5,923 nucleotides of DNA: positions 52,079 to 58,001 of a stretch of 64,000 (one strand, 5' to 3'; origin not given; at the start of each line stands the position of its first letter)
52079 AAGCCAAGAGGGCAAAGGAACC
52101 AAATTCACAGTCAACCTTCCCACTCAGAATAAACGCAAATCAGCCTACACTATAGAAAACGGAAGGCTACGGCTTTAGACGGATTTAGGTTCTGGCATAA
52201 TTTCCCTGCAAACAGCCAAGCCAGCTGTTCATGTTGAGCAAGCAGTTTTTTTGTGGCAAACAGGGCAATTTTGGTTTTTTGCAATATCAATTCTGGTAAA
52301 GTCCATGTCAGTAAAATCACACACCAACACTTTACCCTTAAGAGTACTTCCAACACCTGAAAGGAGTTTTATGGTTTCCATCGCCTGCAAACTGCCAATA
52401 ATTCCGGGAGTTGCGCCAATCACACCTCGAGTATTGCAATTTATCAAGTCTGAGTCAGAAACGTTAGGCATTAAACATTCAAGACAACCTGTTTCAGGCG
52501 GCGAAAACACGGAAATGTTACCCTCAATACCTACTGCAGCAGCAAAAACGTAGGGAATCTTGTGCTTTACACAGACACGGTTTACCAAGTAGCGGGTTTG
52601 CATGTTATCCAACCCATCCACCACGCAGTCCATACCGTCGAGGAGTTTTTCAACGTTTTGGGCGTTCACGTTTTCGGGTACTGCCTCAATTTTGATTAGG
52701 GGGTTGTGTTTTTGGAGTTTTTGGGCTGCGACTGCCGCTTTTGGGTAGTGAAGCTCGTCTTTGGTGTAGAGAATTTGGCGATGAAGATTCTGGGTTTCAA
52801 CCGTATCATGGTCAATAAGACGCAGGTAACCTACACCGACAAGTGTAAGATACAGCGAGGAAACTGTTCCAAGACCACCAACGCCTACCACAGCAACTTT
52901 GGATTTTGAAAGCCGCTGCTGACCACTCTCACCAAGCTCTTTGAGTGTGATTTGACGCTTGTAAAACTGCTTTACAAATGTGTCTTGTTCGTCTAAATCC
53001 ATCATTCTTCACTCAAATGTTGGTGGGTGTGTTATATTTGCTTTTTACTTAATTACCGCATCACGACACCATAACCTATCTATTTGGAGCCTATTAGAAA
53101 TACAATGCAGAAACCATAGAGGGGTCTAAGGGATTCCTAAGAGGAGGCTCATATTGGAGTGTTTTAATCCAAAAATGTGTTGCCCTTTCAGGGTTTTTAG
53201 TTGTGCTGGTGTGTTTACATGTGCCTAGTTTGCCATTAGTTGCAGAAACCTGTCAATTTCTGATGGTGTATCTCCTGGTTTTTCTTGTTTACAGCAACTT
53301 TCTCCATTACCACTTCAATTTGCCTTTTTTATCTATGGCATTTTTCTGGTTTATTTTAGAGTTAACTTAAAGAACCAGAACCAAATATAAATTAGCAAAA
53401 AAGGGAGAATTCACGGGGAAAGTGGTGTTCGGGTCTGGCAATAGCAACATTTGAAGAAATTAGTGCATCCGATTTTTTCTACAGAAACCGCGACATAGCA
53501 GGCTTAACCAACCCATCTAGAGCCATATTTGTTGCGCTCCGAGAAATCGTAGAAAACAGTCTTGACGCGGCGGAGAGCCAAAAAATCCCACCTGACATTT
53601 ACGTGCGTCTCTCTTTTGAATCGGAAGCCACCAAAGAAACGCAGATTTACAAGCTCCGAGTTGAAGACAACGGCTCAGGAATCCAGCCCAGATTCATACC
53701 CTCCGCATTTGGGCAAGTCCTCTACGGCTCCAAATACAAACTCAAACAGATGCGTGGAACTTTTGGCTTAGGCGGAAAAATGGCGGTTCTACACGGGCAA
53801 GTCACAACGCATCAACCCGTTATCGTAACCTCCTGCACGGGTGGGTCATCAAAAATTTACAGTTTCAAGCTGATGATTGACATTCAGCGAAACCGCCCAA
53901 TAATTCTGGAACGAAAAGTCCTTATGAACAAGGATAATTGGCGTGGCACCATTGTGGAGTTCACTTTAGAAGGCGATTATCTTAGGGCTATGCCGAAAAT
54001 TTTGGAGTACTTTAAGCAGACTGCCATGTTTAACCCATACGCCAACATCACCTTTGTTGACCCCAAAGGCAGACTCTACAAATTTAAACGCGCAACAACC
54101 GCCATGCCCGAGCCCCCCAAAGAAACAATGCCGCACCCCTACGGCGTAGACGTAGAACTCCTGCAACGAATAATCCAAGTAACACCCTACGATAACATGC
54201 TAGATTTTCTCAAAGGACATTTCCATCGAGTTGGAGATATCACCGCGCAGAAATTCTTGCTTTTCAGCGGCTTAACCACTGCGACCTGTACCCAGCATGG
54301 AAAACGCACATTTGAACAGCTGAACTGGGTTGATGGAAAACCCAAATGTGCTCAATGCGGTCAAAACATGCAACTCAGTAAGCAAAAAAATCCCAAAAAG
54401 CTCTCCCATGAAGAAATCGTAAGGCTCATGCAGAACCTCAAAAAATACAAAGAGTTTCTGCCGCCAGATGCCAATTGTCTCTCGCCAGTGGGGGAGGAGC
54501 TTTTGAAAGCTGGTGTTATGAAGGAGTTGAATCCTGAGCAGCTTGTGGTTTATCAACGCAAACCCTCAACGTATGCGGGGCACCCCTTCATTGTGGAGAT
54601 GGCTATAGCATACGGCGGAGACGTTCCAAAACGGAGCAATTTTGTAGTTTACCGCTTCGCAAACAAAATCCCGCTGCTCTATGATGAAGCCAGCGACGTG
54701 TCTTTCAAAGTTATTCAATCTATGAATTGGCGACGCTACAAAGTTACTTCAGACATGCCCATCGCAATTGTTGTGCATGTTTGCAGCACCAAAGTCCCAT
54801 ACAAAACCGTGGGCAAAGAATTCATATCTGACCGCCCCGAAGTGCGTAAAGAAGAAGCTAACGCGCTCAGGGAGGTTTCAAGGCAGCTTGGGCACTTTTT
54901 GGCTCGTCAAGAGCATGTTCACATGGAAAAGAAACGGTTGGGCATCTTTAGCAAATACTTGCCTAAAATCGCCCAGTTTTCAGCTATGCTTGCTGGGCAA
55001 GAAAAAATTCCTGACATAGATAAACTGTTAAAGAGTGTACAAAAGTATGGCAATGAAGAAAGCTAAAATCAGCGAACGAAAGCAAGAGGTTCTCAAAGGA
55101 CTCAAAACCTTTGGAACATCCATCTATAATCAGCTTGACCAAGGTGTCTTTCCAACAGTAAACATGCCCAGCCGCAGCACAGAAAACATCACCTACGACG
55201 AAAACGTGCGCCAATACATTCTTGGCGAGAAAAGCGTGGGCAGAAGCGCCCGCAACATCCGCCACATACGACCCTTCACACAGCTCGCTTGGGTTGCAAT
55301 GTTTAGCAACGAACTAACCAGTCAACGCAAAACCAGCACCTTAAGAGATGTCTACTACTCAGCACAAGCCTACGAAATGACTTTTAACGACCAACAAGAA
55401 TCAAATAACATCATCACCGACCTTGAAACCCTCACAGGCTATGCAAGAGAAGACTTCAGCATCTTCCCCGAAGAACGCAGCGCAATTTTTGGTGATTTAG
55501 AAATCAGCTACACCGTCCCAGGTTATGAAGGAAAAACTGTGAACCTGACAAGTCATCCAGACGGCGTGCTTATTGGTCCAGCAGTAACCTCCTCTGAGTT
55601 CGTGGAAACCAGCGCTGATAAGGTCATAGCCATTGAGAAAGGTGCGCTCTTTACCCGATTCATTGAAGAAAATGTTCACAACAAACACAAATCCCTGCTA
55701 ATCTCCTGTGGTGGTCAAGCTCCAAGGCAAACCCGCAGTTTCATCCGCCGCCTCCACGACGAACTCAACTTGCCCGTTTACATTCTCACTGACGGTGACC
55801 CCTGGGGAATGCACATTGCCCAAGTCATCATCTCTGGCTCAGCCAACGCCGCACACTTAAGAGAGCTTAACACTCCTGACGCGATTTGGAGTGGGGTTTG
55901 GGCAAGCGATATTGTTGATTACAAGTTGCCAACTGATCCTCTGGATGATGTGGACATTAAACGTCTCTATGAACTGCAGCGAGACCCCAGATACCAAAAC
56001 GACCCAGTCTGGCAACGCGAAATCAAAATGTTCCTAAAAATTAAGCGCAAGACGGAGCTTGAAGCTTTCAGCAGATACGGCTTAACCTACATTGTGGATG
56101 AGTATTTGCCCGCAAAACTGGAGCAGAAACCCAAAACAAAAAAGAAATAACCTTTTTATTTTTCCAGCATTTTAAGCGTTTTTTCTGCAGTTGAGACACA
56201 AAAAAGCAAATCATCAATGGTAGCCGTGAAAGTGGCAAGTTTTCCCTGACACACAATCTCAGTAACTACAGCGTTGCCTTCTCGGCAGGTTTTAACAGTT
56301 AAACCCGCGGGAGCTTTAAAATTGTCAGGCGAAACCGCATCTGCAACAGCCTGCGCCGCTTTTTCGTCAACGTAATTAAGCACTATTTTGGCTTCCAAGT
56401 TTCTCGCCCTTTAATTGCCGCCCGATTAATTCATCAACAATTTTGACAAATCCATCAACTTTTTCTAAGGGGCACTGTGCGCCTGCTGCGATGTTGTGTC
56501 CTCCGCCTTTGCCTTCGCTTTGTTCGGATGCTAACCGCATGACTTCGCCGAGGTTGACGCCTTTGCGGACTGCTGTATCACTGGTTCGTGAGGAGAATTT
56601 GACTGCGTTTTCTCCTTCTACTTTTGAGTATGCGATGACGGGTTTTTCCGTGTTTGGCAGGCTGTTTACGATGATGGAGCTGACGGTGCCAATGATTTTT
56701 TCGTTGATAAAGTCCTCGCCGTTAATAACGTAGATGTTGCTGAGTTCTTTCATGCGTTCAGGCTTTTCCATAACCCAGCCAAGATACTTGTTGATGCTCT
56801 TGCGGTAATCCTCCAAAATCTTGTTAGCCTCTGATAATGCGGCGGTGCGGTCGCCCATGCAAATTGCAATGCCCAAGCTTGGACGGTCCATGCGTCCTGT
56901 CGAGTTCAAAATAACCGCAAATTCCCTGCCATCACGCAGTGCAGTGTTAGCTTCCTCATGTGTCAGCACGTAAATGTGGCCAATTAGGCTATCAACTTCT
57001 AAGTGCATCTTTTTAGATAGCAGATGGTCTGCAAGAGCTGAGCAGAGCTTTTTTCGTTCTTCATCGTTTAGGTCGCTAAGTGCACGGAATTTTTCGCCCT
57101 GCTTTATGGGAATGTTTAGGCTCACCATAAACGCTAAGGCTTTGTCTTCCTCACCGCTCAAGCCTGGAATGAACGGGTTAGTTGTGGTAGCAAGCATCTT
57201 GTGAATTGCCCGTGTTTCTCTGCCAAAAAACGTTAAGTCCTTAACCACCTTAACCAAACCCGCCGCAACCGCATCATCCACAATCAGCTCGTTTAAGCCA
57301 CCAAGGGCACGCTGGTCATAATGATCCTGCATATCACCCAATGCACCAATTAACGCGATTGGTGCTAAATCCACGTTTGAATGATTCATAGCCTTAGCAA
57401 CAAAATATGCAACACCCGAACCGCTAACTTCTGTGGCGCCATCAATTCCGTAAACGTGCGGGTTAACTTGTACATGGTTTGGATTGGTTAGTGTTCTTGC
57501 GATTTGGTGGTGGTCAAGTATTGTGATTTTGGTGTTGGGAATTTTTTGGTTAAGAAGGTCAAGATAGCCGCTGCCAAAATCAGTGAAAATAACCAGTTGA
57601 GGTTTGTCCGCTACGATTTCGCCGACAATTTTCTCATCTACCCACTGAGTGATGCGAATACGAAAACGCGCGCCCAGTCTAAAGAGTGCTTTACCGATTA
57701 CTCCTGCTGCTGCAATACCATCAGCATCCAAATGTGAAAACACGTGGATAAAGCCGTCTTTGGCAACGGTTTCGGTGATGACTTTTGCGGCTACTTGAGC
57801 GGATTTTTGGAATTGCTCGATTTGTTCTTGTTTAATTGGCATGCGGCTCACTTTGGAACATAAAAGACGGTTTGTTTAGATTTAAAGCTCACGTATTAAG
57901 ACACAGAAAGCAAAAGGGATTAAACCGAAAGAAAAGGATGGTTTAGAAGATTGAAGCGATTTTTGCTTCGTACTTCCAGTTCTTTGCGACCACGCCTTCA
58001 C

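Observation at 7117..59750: Interspersed 50-80 nt intergenic repeat family (six copies plus a degenerate fragment), possibly a small structured RNA family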

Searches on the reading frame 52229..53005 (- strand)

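Call 30: search_protein_families(library=pfam, proteins=[window:52229-53005:-])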
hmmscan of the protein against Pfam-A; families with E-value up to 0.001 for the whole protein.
window:52229-53005:- (258 aa): 1 family
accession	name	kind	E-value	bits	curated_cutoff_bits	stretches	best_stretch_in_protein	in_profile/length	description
PF00899.27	ThiF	-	1.4e-77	260.5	28.1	1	15-249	1-238/238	ThiF family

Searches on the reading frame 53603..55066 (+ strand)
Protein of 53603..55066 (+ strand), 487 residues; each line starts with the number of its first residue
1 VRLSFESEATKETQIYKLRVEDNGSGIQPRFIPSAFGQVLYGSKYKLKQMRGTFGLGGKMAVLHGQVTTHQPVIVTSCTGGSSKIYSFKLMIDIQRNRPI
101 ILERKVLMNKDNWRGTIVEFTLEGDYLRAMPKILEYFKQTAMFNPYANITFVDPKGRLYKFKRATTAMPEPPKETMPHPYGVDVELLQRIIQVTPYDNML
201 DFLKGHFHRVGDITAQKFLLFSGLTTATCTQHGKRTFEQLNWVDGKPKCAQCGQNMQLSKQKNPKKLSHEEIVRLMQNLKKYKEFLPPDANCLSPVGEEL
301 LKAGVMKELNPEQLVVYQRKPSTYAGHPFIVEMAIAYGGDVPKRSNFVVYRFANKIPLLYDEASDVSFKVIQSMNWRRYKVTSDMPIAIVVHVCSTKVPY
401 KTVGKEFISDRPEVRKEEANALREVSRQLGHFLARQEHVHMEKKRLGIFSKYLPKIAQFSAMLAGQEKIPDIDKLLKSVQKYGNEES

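Call 30: search_protein_families(library=pfam, proteins=[window:53603-55066:+])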
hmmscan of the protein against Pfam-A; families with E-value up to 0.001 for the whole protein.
window:53603-55066:+ (487 aa): 2 families
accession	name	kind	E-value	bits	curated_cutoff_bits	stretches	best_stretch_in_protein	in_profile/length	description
PF09239.17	Topo-VIb_trans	-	1.1e-58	198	24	1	288-445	1-159/159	Topoisomerase VI B subunit, transducer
PF13589.12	HATPase_c_3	-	0.00016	22.2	25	1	12-90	30-105/137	Histidine kinase-, DNA gyrase B-, and HSP90-like ATPase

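Call 52: find_related_loci(query=window:53603-55066:+, collection=metagenome_contigs, flank=2500)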
Query window:53603-55066:+ (487 aa) in metagenome_contigs; peptide patterns used: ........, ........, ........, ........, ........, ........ (x = any residue, [..] = any of these).
300 stretches matched a pattern; 182 encode a relative of the query (tblastn E <= 1e-3); the best 80 are kept; 80 distinct loci.
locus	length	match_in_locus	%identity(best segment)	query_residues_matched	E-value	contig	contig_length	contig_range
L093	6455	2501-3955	83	1-487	0e+0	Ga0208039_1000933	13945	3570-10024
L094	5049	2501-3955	83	1-487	0e+0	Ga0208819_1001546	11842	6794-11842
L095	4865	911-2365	83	1-487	0e+0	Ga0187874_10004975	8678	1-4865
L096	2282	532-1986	83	1-487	0e+0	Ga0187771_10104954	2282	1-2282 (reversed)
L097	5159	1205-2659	83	1-487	0e+0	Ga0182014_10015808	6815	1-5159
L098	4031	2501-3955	82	1-487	0e+0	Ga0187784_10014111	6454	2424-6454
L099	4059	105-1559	82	1-487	0e+0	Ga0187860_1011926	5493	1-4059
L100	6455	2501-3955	82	1-487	0e+0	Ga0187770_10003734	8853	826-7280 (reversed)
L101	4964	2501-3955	82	1-487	0e+0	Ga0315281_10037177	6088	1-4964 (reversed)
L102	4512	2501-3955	83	1-487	0e+0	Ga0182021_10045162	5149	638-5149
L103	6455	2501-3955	82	1-487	0e+0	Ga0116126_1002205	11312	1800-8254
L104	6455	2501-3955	81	1-487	0e+0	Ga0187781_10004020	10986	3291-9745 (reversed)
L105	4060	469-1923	81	1-487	0e+0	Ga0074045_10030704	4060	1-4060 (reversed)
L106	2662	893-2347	82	1-486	0e+0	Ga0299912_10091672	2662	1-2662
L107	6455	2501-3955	81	1-487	0e+0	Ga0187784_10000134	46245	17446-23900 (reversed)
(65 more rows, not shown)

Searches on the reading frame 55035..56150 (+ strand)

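Call 78: search_protein_families(library=pfam, max_evalue=0.00001, proteins=[window:55035-56150:+])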
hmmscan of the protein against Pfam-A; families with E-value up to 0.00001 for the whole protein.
window:55035-56150:+ (371 aa): 2 families
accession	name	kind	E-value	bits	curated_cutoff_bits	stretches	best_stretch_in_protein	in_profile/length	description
PF21180.3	TOP6A-Spo11_Toprim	-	4.6e-51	173.6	24.1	1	197-362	2-170/170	Topoisomerase 6 subunit A/Spo11, Toprim domain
PF04406.19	TP6A_N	-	1.2e-15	57.5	26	1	80-143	2-62/62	Type IIB DNA topoisomerase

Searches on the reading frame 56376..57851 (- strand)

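Call 78: search_protein_families(library=pfam, max_evalue=0.00001, proteins=[window:56376-57851:-])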
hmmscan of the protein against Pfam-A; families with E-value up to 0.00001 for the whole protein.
window:56376-57851:- (491 aa): 3 families
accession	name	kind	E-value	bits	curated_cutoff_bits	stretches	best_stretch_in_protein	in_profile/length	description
PF21763.2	DHH_CID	-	7.3e-22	78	27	1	208-289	1-83/84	DHH-CID domain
PF02272.25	DHHA1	-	1.4e-16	61.2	25.9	1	386-476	13-100/102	DHHA1 domain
PF01368.27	DHH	-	4.9e-08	33.7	28.1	1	35-166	2-121/125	DHH family, N-terminal domain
